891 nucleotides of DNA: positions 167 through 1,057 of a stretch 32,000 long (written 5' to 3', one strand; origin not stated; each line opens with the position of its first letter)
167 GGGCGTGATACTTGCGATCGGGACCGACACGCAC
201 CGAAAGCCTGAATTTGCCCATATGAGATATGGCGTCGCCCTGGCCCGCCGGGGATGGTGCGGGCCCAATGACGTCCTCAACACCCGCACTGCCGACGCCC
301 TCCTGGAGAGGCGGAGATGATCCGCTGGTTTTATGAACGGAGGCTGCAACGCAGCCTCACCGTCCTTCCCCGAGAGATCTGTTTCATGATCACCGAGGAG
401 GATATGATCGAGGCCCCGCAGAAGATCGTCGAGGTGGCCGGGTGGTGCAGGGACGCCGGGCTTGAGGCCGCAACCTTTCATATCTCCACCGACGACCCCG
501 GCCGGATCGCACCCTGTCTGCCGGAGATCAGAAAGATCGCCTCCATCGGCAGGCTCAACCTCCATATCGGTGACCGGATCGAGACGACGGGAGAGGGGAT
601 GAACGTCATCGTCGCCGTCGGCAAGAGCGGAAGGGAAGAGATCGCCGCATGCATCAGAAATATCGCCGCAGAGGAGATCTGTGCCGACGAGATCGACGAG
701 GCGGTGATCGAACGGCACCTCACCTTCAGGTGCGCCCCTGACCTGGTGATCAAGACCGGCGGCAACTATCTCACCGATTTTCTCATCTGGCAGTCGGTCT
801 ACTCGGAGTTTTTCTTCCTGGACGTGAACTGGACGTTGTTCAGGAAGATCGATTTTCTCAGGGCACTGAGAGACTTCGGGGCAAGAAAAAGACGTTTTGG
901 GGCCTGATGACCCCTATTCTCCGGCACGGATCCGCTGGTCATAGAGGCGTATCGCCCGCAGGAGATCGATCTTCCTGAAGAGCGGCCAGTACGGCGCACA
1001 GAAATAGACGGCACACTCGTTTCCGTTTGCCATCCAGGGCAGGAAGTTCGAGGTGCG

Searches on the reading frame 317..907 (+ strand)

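Call 35: search_protein_families(library=ncbifam, proteins=[window:317-907:+], max_evalue=0.00001)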
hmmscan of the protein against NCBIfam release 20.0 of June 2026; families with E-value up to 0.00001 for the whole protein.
window:317-907:+ (196 aa): 16 families
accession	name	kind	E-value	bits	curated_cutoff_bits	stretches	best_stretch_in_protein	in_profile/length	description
NF011403.0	PRK14828.1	equivalog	9.4e-32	110.4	348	1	91-196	142-258/258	isoprenyl transferase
NF011409.0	PRK14835.1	equivalog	6.8e-29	101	425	1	91-195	163-278/279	isoprenyl transferase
NF011405.0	PRK14830.1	equivalog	7.9e-22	78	304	1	91-195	138-249/251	undecaprenyl pyrophosphate synthase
NF011411.0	PRK14838.1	equivalog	4.9e-21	75.1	417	1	90-195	125-237/244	isoprenyl transferase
TIGR00055.1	uppS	equivalog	5.3e-21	75.1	109.55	1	92-195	118-228/228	polyprenyl diphosphate synthase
NF011406.0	PRK14831.1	subfamily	3e-19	69.2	375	1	91-195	139-250/256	undecaprenyl pyrophosphate synthase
NF011408.0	PRK14834.1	equivalog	4.1e-19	69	348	1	90-195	132-244/252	isoprenyl transferase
NF011412.0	PRK14839.1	equivalog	3.3e-17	62.7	334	1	89-196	123-228/240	di-trans,poly-cis-decaprenylcistransferase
NF007596.1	PRK10240.1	equivalog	7.4e-17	61.5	418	1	74-195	108-242/251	(2E,6E)-farnesyl-diphosphate-specific ditrans,polycis-undecaprenyl-diphosphate synthase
NF011407.0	PRK14833.1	equivalog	3e-16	59.8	325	1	93-195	122-230/233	di-trans,poly-cis-decaprenylcistransferase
NF011414.0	PRK14841.1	equivalog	3.7e-16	59.5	401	1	94-195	122-228/233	isoprenyl transferase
NF011404.0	PRK14829.1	equivalog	2.3e-14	53.3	372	1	92-196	147-258/260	isoprenyl transferase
NF011402.0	PRK14827.1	equivalog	2.7e-13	49.9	535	1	82-195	174-294/296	decaprenyl diphosphate synthase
NF011413.0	PRK14840.1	equivalog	5.5e-13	49.1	410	1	93-195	140-249/250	isoprenyl transferase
NF011410.0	PRK14837.1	equivalog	5.9e-13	48.9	342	1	94-195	125-229/230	undecaprenyl pyrophosphate synthase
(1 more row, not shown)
